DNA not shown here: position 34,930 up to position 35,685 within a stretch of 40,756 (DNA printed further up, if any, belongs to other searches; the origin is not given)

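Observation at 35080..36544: Three-gene envelope cassette at the attP flank: TM protein, bPH-domain membrane protein, exported SNase nuclease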

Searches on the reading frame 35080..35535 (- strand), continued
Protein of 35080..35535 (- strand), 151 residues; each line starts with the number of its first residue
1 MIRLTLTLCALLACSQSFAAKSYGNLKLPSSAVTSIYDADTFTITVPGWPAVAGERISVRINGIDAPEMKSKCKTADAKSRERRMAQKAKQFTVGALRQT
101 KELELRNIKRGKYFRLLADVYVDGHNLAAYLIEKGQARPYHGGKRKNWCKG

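Call 69: search_dna_similar(query=window:35080-35535:-, collection=phages, mode=protein, max_rows=25)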
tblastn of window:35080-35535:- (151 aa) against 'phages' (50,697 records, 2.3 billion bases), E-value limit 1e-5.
Records with a match: 12; places in all: 12; records where one place covers at least 80% of the query: 10.
Best place of each record, by identity: <60% 12.
By first word of the organism name: Rhizobium 10; Sulfurimonas 1; Caudoviricetes 1.
By host as written in the record: Rhizobium phaseoli INC1-2 2; Rhizobium sp. N941 2; Sulfurimonas indica 1; - 1; R. phaseoli INC 1-2 1; R. phaseoli S20 1; R. etli NXC12 1; Rhizobium phaseoli T2_3 1; and 2 more.
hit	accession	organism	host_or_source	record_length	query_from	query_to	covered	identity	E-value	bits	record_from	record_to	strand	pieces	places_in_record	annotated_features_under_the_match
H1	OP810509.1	Sulfurimonas phage SNW-1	Sulfurimonas indica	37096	31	150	79%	50.0%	1e-33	129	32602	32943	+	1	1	thermonuclease family protein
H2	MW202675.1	Caudoviricetes sp.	Manatee Spring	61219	33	150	78%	31.9%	2e-12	69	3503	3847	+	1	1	nuclease-like protein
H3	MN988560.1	Rhizobium phage RHph_TM21B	R. phaseoli INC 1-2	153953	28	149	81%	30.6%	2e-9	61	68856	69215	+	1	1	nuclease SNase-like protein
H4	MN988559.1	Rhizobium phage RHph_TM39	R. phaseoli S20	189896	28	149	81%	30.6%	2e-9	61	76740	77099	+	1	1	nuclease SNase-like protein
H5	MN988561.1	Rhizobium phage RHph_TM61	R. etli NXC12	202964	28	149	81%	30.6%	2e-9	61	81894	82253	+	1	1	nuclease SNase-like protein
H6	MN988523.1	Rhizobium phage RHph_TM2_3B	Rhizobium phaseoli T2_3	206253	28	149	81%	30.6%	2e-9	61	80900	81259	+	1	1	nuclease SNase-like protein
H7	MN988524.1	Rhizobium phage RHph_TM3_3_6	Rhizobium phaseoli T3_6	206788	28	149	81%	30.6%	2e-9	61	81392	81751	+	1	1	nuclease SNase-like protein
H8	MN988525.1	Rhizobium phage RHph_Y65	Rhizobium phaseoli INC1-2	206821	28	149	81%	30.6%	2e-9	61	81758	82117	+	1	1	nuclease SNase-like protein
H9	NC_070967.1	Rhizobium phage RHph_Y65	Rhizobium phaseoli INC1-2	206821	28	149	81%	30.6%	2e-9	61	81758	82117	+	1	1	endonuclease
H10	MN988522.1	Rhizobium phage RHph_TM40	Rhizobium leg. CIAT894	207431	28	149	81%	30.6%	2e-9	61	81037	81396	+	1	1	nuclease SNase-like protein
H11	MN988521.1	Rhizobium phage RHph_TM30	Rhizobium sp. N941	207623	28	149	81%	30.6%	2e-9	61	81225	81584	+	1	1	nuclease SNase-like protein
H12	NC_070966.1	Rhizobium phage RHph_TM30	Rhizobium sp. N941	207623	28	149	81%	30.6%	2e-9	61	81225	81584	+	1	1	endonuclease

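Call 72: get_annotated_region(hit=H1, flank=5000)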
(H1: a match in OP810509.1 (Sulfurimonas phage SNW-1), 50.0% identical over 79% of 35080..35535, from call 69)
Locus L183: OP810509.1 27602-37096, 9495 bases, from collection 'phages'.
description: Sulfurimonas phage SNW-1, complete genome.
organism: Sulfurimonas phage SNW-1 (NCBI taxid 2996073)
taxonomy: Viruses; Duplodnaviria; Heunggongvirae; Uroviricota; Caudoviricetes
host: Sulfurimonas indica; source: sulfide chimney; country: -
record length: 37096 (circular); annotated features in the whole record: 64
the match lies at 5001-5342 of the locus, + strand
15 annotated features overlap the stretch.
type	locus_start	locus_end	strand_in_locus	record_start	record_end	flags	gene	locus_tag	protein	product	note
CDS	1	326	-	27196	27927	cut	-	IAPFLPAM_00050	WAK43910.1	terminase small subunit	-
CDS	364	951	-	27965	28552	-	-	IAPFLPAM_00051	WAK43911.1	prophage minor tail protein Z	-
CDS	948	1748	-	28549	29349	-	-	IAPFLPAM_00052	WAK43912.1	hypothetical protein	-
CDS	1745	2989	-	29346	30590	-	dnaB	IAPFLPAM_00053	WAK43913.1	replicative DNA helicase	-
CDS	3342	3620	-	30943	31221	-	-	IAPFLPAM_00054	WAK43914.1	hypothetical protein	-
CDS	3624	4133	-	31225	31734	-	-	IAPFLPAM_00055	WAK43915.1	regulatory protein CII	-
CDS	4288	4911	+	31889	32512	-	-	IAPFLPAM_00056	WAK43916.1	DNA polymerase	-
CDS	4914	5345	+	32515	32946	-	-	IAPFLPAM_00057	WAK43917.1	thermonuclease family protein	-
CDS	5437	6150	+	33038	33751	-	-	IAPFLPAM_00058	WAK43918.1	hypothetical protein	TIGR04255 family protein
CDS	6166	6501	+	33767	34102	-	-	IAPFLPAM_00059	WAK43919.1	hypothetical protein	-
CDS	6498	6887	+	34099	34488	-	-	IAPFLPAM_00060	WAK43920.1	hypothetical protein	-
CDS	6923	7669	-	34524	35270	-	-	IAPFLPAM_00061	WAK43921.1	hypothetical protein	-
CDS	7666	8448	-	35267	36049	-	-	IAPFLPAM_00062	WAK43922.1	aminotransferase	-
CDS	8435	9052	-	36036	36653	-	-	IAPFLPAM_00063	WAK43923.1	hypothetical protein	-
CDS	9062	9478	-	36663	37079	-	-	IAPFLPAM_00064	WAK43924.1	HTH transcriptional regulator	-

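Call 75: find_encoding_contigs(protein=P0044, flank=8000, max_places=1)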
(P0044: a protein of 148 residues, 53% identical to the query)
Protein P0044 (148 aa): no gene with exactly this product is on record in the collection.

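Call 76: find_encoding_contigs(protein=P0107, flank=8000, max_places=1)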
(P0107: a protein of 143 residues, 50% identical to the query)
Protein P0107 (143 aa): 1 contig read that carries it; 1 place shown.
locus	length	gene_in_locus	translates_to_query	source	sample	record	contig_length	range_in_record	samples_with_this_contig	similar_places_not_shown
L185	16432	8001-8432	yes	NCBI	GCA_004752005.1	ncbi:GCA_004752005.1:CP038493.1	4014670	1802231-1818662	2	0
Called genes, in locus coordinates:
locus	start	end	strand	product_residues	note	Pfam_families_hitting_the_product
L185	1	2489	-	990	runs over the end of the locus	PF07715:Plug, PF00593:TonB_dep_Rec_b-barrel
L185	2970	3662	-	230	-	PF00392:GntR, PF07729:FCD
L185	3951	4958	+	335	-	PF00106:adh_short, PF01073:3Beta_HSD, PF01370:Epimerase, PF02719:Polysacc_synt_2, PF04321:RmlD_sub_bind, PF08659:KR (weak), PF13460:NAD_binding_10 (weak), PF16363:GDP_Man_Dehyd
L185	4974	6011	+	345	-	PF01087:GalP_UDP_transf, PF02744:GalP_UDP_tr_C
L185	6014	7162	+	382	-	PF10509:GalKase_gal_bdg, PF00288:GHMP_kinases_N, PF08544:GHMP_kinases_C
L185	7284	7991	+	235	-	PF00436:SSB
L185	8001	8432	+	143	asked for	PF00565:SNase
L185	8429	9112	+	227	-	PF09335:VTT_dom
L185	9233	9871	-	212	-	PF13462:Thioredoxin_4, PF01323:DSBA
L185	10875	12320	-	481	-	PF12801:Fer4_5 (weak), PF12838:Fer4_7 (faint), PF13534:Fer4_17 (faint), PF13187:Fer4_9 (faint), PF13746:Fer4_18, PF00037:Fer4 (faint), PF13183:Fer4_8 (faint), PF11614:FixG_C, +3 more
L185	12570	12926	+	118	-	-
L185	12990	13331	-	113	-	PF04219:DUF413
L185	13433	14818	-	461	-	PF01979:Amidohydro_1, PF07969:Amidohydro_3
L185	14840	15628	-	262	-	PF05013:FGase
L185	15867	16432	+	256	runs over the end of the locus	PF08220:HTH_DeoR, PF08279:HTH_11, PF00455:DeoRC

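Call 82: search_protein_families(library=ncbifam, proteins=[L002:49-492:+, L002:515-868:+, L003:2911-3750:+, L003:4345-5190:+], max_evalue=0.01)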
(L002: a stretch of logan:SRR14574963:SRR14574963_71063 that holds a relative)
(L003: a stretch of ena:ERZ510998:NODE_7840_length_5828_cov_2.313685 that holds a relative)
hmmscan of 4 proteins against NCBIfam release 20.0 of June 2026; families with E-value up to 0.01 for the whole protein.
L002:49-492:+ (147 aa): 2 families
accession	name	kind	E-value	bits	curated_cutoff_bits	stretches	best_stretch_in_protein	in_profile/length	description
NF000642.1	PRK00024.1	equivalog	1.5e-45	155.5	180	1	19-146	84-211/212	RadC family protein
TIGR00608.1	radc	subfamily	8.7e-40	136.8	133.85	1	26-147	97-218/218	RadC family protein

L002:515-868:+ (117 aa): 0 families

L003:2911-3750:+ (279 aa): 0 families

L003:4345-5190:+ (281 aa): 0 families
